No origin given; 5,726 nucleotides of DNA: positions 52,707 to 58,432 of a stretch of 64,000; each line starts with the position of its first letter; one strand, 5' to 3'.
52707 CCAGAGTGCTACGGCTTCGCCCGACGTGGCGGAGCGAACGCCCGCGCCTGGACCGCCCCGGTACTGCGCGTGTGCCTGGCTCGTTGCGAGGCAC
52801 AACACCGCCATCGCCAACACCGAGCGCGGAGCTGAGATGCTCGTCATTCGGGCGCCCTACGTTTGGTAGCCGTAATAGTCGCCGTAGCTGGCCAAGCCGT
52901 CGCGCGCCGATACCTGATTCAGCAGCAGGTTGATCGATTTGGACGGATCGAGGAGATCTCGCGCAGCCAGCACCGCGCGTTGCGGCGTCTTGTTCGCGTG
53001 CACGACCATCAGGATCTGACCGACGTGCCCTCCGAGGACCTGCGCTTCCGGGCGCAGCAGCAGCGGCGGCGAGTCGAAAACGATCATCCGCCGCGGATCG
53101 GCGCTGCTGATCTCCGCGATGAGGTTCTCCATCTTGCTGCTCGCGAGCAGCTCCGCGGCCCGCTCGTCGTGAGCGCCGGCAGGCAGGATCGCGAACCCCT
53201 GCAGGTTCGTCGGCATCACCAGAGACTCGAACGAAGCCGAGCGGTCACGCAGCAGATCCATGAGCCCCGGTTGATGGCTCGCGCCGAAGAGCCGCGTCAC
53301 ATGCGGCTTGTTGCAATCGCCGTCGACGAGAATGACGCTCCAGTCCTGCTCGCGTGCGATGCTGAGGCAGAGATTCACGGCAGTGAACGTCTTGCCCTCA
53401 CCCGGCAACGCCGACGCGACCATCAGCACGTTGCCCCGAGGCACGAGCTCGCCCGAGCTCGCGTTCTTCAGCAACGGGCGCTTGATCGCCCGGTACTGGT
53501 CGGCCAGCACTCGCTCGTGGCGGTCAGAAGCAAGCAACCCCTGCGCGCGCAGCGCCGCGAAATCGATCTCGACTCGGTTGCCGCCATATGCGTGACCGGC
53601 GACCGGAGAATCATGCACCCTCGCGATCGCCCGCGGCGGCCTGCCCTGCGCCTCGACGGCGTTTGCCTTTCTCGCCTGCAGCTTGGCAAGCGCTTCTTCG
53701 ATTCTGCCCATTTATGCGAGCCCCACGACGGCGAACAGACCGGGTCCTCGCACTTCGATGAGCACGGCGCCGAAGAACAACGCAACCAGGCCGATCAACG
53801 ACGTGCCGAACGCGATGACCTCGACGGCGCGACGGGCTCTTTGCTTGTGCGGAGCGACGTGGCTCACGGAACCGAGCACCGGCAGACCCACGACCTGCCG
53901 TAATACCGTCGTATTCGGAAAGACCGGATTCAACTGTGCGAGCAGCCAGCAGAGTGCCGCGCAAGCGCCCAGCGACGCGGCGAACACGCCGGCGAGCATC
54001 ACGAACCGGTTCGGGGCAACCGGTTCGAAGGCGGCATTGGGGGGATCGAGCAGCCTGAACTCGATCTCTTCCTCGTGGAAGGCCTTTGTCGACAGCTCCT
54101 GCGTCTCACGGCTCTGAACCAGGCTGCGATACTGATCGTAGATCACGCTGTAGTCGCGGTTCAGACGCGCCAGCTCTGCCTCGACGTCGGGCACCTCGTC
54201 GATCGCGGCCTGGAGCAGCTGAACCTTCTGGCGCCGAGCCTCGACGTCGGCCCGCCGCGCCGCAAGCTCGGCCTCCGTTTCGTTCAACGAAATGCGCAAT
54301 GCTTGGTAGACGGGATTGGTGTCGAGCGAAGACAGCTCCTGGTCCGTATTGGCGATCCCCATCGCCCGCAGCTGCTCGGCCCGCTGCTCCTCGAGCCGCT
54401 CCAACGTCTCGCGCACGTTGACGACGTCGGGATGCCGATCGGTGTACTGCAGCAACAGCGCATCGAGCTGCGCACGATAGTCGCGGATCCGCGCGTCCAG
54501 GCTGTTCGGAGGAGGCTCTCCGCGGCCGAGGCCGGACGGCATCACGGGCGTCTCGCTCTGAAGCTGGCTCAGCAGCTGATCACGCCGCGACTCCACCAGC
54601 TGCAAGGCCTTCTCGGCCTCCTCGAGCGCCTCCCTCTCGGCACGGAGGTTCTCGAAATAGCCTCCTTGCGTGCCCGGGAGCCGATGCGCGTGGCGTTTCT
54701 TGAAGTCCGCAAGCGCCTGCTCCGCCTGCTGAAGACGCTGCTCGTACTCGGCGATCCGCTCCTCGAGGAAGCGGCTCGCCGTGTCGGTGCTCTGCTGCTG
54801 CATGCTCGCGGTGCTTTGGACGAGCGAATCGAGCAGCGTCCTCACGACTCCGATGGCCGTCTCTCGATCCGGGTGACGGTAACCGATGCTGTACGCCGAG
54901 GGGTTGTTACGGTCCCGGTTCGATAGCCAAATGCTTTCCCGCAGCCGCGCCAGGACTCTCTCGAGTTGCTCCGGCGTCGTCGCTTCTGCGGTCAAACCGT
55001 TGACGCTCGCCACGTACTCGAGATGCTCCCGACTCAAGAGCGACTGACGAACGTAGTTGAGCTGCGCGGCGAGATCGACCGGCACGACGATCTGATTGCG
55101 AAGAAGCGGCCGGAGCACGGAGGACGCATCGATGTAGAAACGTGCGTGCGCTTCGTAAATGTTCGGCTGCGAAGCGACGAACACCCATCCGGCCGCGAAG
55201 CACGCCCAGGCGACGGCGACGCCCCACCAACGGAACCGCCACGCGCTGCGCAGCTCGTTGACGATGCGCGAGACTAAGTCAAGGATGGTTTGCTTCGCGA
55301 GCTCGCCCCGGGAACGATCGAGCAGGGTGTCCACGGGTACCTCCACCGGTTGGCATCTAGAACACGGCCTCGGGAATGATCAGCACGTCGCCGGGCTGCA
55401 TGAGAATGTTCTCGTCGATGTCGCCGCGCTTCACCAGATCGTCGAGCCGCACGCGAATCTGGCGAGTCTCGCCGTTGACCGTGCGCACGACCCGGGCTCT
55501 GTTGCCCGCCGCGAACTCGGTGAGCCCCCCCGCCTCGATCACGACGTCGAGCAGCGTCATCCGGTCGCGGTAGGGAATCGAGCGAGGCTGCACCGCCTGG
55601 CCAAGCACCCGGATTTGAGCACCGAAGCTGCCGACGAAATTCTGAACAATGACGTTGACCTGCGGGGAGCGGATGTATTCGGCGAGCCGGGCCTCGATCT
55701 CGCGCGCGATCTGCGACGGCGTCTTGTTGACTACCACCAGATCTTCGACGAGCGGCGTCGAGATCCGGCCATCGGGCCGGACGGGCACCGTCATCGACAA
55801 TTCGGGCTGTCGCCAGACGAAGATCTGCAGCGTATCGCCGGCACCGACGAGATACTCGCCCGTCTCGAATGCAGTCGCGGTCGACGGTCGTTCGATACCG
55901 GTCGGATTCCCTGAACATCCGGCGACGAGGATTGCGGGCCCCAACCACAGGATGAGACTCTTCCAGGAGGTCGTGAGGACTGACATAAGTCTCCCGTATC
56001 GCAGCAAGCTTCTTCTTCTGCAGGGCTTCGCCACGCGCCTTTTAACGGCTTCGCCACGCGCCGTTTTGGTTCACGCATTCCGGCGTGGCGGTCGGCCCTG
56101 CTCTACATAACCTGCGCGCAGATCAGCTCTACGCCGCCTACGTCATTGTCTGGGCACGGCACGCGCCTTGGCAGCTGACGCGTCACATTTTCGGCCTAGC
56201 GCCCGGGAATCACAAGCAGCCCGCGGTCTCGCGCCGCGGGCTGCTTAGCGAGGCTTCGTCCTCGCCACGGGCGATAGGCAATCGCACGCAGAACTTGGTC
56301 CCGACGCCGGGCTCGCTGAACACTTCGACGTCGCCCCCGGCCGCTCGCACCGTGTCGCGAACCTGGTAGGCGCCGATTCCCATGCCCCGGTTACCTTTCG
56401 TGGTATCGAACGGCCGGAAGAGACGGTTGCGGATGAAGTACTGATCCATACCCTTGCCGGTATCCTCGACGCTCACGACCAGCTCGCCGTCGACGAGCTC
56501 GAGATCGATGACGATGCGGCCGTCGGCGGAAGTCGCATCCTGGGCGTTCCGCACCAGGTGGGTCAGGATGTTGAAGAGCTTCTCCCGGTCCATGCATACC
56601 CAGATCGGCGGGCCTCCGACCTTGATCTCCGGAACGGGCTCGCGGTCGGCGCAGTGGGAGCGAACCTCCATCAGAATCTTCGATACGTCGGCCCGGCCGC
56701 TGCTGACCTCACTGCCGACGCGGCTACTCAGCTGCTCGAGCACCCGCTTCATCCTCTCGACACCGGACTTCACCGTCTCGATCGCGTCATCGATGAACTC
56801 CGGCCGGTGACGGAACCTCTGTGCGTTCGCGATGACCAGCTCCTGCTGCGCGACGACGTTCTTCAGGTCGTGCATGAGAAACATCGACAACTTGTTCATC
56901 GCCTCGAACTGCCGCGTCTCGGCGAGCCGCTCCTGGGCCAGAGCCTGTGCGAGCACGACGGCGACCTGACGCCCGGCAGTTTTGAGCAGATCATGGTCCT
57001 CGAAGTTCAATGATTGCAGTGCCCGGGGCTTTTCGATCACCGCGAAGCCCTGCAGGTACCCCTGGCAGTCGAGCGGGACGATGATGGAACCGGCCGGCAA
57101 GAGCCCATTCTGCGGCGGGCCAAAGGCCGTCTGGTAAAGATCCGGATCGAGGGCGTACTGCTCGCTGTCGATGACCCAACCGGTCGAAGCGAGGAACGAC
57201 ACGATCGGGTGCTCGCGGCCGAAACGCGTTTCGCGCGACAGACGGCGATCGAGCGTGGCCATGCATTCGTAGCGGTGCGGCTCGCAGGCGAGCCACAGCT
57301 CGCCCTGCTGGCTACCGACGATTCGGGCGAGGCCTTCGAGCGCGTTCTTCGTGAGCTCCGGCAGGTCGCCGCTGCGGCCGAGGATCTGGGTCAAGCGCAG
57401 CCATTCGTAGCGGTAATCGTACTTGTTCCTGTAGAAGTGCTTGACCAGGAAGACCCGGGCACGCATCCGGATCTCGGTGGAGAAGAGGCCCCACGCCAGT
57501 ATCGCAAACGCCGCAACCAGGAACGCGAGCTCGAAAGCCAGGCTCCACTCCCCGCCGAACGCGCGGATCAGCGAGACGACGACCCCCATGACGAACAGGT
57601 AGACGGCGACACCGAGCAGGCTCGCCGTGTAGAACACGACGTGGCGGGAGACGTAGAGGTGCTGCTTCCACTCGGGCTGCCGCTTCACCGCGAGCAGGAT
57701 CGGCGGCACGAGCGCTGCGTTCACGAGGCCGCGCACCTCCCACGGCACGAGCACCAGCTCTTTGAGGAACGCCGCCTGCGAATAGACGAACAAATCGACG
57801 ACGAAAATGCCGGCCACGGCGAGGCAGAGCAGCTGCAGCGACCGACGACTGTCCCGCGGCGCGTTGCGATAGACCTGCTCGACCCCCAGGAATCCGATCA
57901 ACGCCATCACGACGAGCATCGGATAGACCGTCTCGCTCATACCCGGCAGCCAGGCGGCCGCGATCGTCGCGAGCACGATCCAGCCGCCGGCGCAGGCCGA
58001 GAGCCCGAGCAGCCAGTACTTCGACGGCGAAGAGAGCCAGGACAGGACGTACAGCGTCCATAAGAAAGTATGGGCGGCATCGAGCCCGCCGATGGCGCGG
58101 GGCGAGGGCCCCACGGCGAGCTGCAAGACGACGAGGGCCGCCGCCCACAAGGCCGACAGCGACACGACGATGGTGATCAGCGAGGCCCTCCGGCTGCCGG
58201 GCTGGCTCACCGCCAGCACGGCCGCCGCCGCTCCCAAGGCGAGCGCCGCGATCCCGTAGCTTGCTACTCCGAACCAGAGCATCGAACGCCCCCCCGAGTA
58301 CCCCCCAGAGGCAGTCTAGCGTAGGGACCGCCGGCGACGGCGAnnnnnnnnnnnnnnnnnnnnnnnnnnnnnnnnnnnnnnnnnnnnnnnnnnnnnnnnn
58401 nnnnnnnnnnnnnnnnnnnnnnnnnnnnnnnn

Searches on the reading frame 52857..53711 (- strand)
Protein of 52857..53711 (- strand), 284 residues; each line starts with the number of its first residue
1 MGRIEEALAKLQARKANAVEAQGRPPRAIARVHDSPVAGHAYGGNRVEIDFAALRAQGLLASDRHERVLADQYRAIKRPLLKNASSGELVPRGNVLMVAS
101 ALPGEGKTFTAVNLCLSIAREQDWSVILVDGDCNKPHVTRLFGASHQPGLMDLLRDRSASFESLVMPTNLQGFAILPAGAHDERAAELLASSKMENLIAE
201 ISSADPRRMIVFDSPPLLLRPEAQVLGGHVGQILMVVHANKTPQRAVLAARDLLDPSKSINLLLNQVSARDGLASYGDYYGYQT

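Call 8: search_protein_families(library=ncbifam, proteins=[window:52857-53711:-], max_evalue=1e-8)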
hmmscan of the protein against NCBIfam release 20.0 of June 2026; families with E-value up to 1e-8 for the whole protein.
window:52857-53711:- (284 aa): 6 families
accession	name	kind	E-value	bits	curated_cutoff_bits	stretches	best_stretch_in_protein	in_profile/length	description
TIGR03018.1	pepcterm_TyrKin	hypoth_equivalog_domain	7.1e-63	211.7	230.65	1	60-265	2-207/207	XrtA-associated tyrosine autokinase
TIGR01007.1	eps_fam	subfamily_domain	7.2e-24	84.5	108.05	1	94-281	18-202/204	polysaccharide biosynthesis tyrosine autokinase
NF008568.0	PRK11519.1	equivalog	1.9e-20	72.6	1068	1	92-245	525-675/720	tyrosine-protein kinase Wzc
TIGR03029.1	EpsG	equivalog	1.6e-16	60.3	313.8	1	94-252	104-258/274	chain length determinant protein tyrosine kinase EpsG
TIGR01005.1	eps_transp_fam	subfamily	1.7e-15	56.3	411.7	1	68-248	525-697/754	exopolysaccharide transport protein family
NF007350.0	PRK09841.1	equivalog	1.1e-14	53.6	1248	1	92-282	530-720/726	tyrosine-protein kinase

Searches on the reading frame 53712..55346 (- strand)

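Call 8: search_protein_families(library=ncbifam, proteins=[window:53712-55346:-], max_evalue=1e-8)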
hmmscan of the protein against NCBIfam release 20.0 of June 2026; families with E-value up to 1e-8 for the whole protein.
window:53712-55346:- (544 aa): 2 families
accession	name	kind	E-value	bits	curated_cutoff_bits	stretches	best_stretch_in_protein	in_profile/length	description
TIGR03007.1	pepcterm_ChnLen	equivalog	9.7e-122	406.7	278.85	1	29-528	4-494/498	XrtA system polysaccharide chain length determinant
TIGR01005.1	eps_transp_fam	subfamily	1.7e-09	36.5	411.7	0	365-466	351-451/754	exopolysaccharide transport protein family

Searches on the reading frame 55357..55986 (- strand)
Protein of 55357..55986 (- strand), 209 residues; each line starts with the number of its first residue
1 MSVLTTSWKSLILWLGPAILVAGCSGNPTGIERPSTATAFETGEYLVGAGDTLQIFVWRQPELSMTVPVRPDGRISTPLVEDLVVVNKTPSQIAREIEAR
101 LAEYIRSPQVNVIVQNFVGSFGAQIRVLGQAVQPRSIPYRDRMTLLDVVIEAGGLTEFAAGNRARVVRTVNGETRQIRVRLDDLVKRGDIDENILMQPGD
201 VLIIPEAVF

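Call 8: search_protein_families(library=ncbifam, proteins=[window:55357-55986:-], max_evalue=1e-8)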
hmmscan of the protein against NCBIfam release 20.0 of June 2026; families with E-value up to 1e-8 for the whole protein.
window:55357-55986:- (209 aa): 4 families
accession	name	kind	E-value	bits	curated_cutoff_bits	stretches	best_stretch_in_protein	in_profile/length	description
TIGR03027.2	pepcterm_export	equivalog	6.6e-70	234.2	180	1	44-209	2-169/169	XrtA/PEP-CTERM system exopolysaccharide export protein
NF041843.1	EpsY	equivalog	3.7e-27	94.9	320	1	38-204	46-210/211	exopolysaccharide export protein EpsY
NF011658.0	PRK15078.1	subfamily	9.3e-26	90.5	333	1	41-206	81-251/380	polysaccharide export protein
TIGR03028.1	EpsE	equivalog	2.3e-24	86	262.65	1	44-205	1-160/239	polysaccharide export protein EpsE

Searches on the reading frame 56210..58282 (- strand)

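Call 8: search_protein_families(library=ncbifam, proteins=[window:56210-58282:-], max_evalue=1e-8)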
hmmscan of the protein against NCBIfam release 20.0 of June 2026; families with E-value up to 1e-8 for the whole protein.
window:56210-58282:- (690 aa): 26 families (the best 25 are shown)
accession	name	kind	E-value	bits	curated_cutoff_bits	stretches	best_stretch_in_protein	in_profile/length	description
TIGR02916.1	PEP_his_kin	equivalog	1.2e-178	595.8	300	1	8-669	2-679/679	XrtA/PEP-CTERM system histidine kinase PrsK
NF008468.0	PRK11360.1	equivalog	4.6e-19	68.2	646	1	562-676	500-614/616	two-component system sensor histidine kinase AtoS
NF010411.0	PRK13837.1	equivalog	5.4e-18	64.4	647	1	450-680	438-685/828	two-component system VirA-like sensor kinase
NF007688.0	PRK10364.1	equivalog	2e-16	59.8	479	1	504-671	282-452/460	two-component system sensor histidine kinase ZraS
TIGR02956.1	TMAO_torS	equivalog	4.6e-15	54.8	676.5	1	560-680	571-692/967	TMAO reductase system sensor histidine kinase/response regulator TorS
NF008298.1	PRK11086.1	subfamily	4.8e-14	51.7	520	1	567-672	422-527/529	DcuS/MalK family sensor histidine kinase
NF011874.0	PRK15347.1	equivalog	2.3e-13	49.1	852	1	562-672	507-616/921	two component system sensor kinase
NF046044.1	PnpS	equivalog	4.9e-13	48.9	400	1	559-669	276-390/390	two-component system histidine kinase PnpS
NF052574.1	HisKinEspCMyxo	equivalog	5.9e-13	47.9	1200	1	450-678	405-645/785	serine histidine kinase EspC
TIGR02966.1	phoR_proteo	equivalog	7.3e-13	48.2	334.2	1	491-667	144-332/333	phosphate regulon sensor histidine kinase PhoR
NF008543.0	PRK11466.1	equivalog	3.6e-12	45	982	1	559-673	552-665/914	TMAO reductase system sensor histidine kinase/response regulator TorS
NF038348.1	T2SS_HK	subfamily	1.3e-11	43.7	450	1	562-670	466-573/574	histidine kinase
NF041947.1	LuxQ_Vibrio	equivalog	1.7e-11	42.8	1200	1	560-678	579-704/843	quorum-sensing autoinducer 2 sensor kinase/phosphatase LuxQ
NF047874.1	MASE3_PAS_HK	subfamily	1.9e-11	43.5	560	1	562-677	513-631/655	MASE3 domain-containing sensor histidine kinase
NF010076.0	PRK13557.1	subfamily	3e-11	42.4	631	1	446-679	147-403/540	histidine kinase famiy protein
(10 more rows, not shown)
